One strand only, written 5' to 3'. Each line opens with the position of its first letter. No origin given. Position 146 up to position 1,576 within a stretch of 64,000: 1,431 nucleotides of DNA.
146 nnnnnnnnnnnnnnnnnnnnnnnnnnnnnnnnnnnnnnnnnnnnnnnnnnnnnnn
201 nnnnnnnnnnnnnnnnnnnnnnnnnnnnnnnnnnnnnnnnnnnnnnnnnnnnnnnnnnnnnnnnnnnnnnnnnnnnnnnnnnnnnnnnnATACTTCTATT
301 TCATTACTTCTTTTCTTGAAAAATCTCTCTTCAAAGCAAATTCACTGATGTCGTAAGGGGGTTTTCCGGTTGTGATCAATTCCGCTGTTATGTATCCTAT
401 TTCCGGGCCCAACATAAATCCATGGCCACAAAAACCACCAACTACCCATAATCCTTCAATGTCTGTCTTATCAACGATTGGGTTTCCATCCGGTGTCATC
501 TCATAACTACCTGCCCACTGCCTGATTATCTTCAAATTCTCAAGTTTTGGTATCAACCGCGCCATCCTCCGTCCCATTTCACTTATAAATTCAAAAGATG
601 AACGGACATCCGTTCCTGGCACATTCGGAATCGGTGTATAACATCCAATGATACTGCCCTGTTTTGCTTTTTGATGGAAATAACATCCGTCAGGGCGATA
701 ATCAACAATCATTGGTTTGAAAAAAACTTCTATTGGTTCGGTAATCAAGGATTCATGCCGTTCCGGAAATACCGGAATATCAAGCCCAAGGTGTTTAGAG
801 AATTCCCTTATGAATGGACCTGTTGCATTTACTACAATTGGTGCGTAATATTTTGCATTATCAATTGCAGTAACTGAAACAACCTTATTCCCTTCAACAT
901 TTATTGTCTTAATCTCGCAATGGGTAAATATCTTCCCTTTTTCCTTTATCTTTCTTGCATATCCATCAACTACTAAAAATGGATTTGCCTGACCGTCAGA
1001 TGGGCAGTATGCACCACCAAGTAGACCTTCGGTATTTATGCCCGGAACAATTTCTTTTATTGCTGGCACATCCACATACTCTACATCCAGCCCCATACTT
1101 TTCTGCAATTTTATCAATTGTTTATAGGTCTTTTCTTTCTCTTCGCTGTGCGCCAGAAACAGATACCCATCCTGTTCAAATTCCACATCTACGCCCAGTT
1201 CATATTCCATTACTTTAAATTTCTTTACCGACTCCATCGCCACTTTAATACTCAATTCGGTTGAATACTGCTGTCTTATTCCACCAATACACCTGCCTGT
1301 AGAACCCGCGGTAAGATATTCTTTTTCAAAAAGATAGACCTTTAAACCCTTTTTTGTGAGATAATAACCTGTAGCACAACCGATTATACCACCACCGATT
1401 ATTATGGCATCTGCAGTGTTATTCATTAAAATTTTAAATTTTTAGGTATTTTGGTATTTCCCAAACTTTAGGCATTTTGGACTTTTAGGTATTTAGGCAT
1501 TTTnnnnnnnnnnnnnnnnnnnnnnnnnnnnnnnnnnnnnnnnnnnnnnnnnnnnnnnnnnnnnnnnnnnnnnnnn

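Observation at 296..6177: tdh and kbl orthologs split by a dedicated AcpS, acyl-AMP ligase and acyl carrier protein, with a DAO-family flavoenzyme at the operon end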

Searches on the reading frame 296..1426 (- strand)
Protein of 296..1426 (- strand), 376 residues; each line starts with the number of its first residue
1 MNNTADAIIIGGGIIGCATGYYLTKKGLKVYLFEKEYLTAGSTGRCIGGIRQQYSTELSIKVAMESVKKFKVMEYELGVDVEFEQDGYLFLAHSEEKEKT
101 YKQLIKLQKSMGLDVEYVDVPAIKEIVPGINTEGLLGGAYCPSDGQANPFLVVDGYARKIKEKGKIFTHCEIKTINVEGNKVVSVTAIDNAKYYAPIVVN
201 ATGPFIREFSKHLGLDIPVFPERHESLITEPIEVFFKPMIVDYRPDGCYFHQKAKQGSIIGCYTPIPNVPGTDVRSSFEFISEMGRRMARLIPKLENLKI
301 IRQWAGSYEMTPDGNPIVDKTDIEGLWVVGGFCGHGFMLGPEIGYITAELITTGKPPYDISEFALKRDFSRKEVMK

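Call 3: search_protein_families(library=pfam, proteins=[window:296-1426:-])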
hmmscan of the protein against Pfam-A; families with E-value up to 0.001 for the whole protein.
window:296-1426:- (376 aa): 7 families
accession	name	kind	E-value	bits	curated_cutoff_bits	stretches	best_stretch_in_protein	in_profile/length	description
PF01266.30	DAO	-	1.2e-69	236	27.9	1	6-350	1-353/353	FAD dependent oxidoreductase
PF01134.28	GIDA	-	6.3e-07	29.2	22.1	0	6-41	1-36/391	Glucose inhibited division protein A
PF13450.12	NAD_binding_8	-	1.2e-05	25.9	21.9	1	9-36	1-28/68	NAD(P)-binding Rossmann-like domain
PF00890.30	FAD_binding_2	-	6.1e-05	22.8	20.4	1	6-51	1-46/414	FAD binding domain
PF01946.23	Thi4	-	8.3e-05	22.4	26.2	1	5-55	18-65/235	Thi4 family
PF00070.33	Pyr_redox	-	8.6e-05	23.4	22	1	7-65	2-60/82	Pyridine nucleotide-disulphide oxidoreductase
PF07992.20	Pyr_redox_2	-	0.00019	21.4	26.1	0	6-74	144-213/291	Pyridine nucleotide-disulphide oxidoreductase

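Call 4: search_protein_families(library=ncbifam, proteins=[window:296-1426:-])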
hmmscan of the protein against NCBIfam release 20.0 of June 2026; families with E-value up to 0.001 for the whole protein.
window:296-1426:- (376 aa): 31 families (the best 25 are shown)
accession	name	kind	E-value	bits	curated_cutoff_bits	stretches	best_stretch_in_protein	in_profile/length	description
TIGR01373.1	soxB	subfamily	2.6e-46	158.2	529.45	1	4-367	30-398/407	sarcosine oxidase subunit beta family protein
TIGR02352.1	thiamin_ThiO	equivalog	1.4e-33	116.4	250.8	1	8-354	2-350/351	glycine oxidase ThiO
TIGR01377.1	soxA_mon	subfamily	1.5e-30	106.2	479.65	2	6-223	2-217/381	amino oxidase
NF001933.0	PRK00711.1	subfamily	2e-29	102.9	383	1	57-369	106-417/429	D-amino acid dehydrogenase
NF008425.0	PRK11259.1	equivalog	8.3e-28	97.4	257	1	2-367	2-374/377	N-methyl-L-tryptophan oxidase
TIGR03364.1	HpnW_proposed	hypoth_equivalog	1.9e-21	76.6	285.1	1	6-182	2-177/365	TIGR03364 family FAD-dependent oxidoreductase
TIGR03377.1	glycerol3P_GlpA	equivalog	6e-21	74.6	552.8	1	6-307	1-303/530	anaerobic glycerol-3-phosphate dehydrogenase subunit GlpA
NF008313.0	PRK11101.1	equivalog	2.5e-18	66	425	1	3-228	7-235/548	anaerobic glycerol-3-phosphate dehydrogenase subunit A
NF009074.0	PRK12409.1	equivalog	3.1e-16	59.5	494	1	59-226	107-278/410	D-amino acid dehydrogenase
NF050086.1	pipecolate_AmaA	exception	8.9e-14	50.9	600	1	3-204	24-235/425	L-pipecolate oxidase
TIGR03197.1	MnmC_Cterm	equivalog_domain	4.2e-13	49.1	174.2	1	6-212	1-209/400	FAD-dependent 5-carboxymethylaminomethyl-2-thiouridine(34) oxidoreductase MnmC1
NF008726.1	PRK11728.1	equivalog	4.6e-13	48.8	299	1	6-203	2-199/389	L-2-hydroxyglutarate oxidase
NF033460.1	glycerol3P_ox_II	equivalog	3e-11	43.1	460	1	5-214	2-216/361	type 2 glycerol-3-phosphate oxidase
NF040813.1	pro_dh_Thprot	equivalog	5e-11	42.3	600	2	294-352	293-349/362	D-proline dehydrogenase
NF002480.1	PRK01747.1-1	equivalog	7.1e-11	41.2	540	1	4-212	248-458/645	bifunctional tRNA (5-methylaminomethyl-2-thiouridine)(34)-methyltransferase MnmC2/FAD-dependent 5-carboxymethylaminomethyl-2-thiouridine(34)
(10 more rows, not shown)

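Call 40: search_solved_structures(query=window:296-1426:-, max_evalue=1e-10)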
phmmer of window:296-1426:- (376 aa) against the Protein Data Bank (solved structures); distinct sequences matched with E-value up to 1e-10: 30.
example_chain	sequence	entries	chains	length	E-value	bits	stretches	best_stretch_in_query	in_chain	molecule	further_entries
1y56_B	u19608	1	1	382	7.8e-67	229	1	5-361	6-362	sarcosine oxidase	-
3ada_B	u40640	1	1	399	8.1e-34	120.3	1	4-367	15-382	SARCOSINE OXIDASE BETA SUBUNIT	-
1vrq_B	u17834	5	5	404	8.5e-34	120.3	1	4-367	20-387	Sarcosine oxidase beta subunit | Subunit beta of sarcosine oxidase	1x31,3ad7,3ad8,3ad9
2gag_B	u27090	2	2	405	1.9e-33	119.1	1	4-367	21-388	heterotetrameric sarcosine oxidase beta-subunit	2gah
4ysh_A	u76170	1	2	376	7.1e-32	113.9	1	3-370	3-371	Glycine oxidase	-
4p9s_A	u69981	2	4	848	1.1e-30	110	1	4-363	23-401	Dimethylglycine dehydrogenase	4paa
4pab_A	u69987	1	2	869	2.2e-30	109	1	4-363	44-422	Dimethylglycine dehydrogenase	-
5l46_A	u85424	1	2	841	1.8e-29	106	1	4-363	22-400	Dimethylglycine dehydrogenase, mitochondrial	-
3if9_A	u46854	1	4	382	5e-23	84.8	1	5-354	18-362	Glycine oxidase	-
1ryi_A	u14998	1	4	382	1.3e-22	83.4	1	5-354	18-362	GLYCINE OXIDASE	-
1ng3_A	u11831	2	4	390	1.4e-22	83.4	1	5-354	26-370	Glycine oxidase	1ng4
9woz_A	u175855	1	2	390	1.4e-22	83.4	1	5-354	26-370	Glycine oxidase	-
7cyx_A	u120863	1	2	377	1e-20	77.2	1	5-357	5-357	Glycine oxidase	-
5i39_A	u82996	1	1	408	6.6e-20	74.5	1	4-367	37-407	L-amino acid deaminase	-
5fjm_A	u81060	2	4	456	4.2e-19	71.9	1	4-221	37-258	L-AMINO ACID DEAMINASE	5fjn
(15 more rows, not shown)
